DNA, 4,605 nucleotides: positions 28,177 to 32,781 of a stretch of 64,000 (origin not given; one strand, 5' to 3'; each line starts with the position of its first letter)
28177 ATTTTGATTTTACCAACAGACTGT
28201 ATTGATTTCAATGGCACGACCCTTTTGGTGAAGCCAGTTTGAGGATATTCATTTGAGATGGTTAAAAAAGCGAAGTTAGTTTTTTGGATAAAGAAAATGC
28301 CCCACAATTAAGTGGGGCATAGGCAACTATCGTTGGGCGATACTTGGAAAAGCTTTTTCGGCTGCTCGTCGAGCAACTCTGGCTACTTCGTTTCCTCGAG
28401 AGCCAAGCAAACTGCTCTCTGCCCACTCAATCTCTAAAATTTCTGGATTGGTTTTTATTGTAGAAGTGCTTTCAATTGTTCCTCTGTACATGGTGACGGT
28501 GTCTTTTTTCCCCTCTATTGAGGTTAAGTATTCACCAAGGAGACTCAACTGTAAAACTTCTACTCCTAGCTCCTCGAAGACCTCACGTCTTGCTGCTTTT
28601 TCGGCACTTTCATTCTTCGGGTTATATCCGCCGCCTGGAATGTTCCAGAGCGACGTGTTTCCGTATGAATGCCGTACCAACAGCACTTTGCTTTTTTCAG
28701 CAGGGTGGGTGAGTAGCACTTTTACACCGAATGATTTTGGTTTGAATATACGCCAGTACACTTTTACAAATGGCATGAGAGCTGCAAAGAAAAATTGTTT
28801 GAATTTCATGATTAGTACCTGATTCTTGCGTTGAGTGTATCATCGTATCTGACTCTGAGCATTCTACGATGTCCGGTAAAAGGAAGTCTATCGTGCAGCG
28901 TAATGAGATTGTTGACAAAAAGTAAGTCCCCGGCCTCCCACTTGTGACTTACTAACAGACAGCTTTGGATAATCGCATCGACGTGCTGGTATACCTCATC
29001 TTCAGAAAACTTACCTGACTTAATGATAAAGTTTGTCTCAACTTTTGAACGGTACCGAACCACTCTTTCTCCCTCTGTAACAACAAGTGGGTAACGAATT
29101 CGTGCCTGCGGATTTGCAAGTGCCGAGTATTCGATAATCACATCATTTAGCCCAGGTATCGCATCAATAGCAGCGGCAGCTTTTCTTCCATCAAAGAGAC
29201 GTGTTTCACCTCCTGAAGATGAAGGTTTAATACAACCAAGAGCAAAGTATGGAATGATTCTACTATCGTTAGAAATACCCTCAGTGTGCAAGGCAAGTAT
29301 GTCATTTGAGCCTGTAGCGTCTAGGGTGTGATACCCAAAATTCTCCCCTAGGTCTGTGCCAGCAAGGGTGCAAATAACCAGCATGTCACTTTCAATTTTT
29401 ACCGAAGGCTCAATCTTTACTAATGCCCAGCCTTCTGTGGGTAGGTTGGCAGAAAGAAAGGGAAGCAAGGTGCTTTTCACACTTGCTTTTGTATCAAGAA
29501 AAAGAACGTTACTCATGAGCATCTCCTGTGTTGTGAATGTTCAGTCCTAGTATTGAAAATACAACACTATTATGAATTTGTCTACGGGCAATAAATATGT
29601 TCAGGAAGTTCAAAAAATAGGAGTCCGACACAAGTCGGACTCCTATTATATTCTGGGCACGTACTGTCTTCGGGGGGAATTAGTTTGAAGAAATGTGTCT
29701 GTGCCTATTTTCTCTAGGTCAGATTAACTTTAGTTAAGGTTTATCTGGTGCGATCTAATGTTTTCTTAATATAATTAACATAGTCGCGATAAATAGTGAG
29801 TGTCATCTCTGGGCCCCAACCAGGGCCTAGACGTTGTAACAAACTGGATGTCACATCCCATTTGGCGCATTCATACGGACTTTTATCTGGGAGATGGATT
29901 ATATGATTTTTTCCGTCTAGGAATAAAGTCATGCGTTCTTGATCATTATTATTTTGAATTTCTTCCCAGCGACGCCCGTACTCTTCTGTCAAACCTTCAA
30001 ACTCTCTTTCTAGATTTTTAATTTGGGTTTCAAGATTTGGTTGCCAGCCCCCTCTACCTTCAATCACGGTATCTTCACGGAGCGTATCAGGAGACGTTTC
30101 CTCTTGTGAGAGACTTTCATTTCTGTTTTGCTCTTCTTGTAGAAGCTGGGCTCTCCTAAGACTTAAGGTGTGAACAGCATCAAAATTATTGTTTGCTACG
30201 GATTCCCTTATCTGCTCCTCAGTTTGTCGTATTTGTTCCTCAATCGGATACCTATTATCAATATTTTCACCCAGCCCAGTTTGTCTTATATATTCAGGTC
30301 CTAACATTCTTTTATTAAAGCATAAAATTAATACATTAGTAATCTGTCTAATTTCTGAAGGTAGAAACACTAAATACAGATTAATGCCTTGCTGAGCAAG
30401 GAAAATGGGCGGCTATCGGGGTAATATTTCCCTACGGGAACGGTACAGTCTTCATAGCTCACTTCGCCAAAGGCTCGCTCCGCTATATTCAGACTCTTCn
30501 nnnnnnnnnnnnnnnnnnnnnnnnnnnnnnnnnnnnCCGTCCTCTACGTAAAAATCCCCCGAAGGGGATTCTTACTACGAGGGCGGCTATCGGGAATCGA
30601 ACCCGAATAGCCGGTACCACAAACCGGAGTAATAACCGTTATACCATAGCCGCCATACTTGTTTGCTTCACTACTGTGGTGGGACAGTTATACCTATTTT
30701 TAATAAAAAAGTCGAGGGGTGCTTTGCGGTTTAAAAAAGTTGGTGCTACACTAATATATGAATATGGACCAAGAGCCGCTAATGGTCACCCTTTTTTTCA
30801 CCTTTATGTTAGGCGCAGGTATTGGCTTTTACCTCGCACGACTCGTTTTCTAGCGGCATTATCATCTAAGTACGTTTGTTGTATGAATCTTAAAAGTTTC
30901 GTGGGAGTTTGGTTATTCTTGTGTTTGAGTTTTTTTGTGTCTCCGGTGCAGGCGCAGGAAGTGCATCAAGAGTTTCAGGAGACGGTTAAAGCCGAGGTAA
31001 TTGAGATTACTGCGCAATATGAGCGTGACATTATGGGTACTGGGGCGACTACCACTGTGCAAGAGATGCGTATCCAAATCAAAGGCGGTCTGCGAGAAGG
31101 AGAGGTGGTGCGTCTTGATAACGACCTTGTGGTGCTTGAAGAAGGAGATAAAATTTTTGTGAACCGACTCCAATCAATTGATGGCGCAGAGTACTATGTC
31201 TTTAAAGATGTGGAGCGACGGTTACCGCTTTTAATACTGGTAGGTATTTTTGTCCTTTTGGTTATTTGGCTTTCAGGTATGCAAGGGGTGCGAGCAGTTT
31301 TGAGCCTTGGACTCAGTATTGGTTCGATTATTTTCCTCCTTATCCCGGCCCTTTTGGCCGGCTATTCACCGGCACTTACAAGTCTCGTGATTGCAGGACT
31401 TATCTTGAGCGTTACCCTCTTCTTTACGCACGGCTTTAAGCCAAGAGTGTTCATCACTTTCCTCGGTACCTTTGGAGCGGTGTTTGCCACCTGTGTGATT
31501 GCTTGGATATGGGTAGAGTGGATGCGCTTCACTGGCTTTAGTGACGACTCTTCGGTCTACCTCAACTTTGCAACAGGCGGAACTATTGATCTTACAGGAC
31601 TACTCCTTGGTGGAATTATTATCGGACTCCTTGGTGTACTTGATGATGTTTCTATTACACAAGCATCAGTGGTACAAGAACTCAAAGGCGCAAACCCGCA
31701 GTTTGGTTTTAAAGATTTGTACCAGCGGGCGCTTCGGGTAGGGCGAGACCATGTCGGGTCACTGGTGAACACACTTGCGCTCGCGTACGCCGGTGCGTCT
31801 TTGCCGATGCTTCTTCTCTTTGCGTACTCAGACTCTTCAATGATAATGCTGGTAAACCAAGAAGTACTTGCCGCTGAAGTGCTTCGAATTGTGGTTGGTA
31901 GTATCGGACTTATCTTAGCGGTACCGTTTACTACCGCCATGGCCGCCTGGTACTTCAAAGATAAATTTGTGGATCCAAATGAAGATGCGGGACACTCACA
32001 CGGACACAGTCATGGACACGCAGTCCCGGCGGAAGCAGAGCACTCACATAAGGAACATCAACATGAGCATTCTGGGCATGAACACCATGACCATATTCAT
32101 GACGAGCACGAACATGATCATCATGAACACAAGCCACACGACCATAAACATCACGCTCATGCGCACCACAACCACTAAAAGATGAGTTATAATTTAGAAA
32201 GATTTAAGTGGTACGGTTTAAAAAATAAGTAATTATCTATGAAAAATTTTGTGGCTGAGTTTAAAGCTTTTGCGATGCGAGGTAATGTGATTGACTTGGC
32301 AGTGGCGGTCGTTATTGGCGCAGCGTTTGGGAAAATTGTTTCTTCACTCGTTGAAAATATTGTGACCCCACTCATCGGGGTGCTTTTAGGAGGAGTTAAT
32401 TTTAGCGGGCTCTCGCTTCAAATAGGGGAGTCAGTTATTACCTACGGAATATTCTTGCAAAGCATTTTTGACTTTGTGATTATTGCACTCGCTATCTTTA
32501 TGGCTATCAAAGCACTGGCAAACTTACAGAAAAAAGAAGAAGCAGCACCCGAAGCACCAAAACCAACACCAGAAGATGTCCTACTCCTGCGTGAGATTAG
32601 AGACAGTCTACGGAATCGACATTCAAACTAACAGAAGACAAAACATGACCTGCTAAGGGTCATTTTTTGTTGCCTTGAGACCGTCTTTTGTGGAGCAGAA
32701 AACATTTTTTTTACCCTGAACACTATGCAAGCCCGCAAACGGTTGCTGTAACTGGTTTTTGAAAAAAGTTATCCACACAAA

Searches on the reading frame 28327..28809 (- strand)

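Call 34: search_protein_families(library=pfam, proteins=[window:28327-28809:-], max_evalue=0.001)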
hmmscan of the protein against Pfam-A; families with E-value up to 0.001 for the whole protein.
window:28327-28809:- (160 aa): 1 family
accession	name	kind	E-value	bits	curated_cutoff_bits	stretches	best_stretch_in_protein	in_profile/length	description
PF00293.34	NUDIX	-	1.3e-15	58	21.1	1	29-131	6-114/134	NUDIX domain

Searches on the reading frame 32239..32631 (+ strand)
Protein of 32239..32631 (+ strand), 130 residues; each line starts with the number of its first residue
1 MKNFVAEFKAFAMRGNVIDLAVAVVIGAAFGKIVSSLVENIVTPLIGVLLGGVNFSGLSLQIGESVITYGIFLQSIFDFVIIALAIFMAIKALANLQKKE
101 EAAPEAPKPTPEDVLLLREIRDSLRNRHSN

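Call 34: search_protein_families(library=pfam, proteins=[window:32239-32631:+], max_evalue=0.001)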
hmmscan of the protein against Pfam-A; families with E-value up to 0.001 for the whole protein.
window:32239-32631:+ (130 aa): 2 families
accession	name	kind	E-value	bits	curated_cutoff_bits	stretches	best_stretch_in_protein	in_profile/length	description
PF01741.23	MscL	-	9.6e-42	142.6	27.4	1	4-124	1-122/123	Large-conductance mechanosensitive channel, MscL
PF06783.16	UPF0239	-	0.00025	21.7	25.4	1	64-103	18-57/88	Uncharacterised protein family (UPF0239)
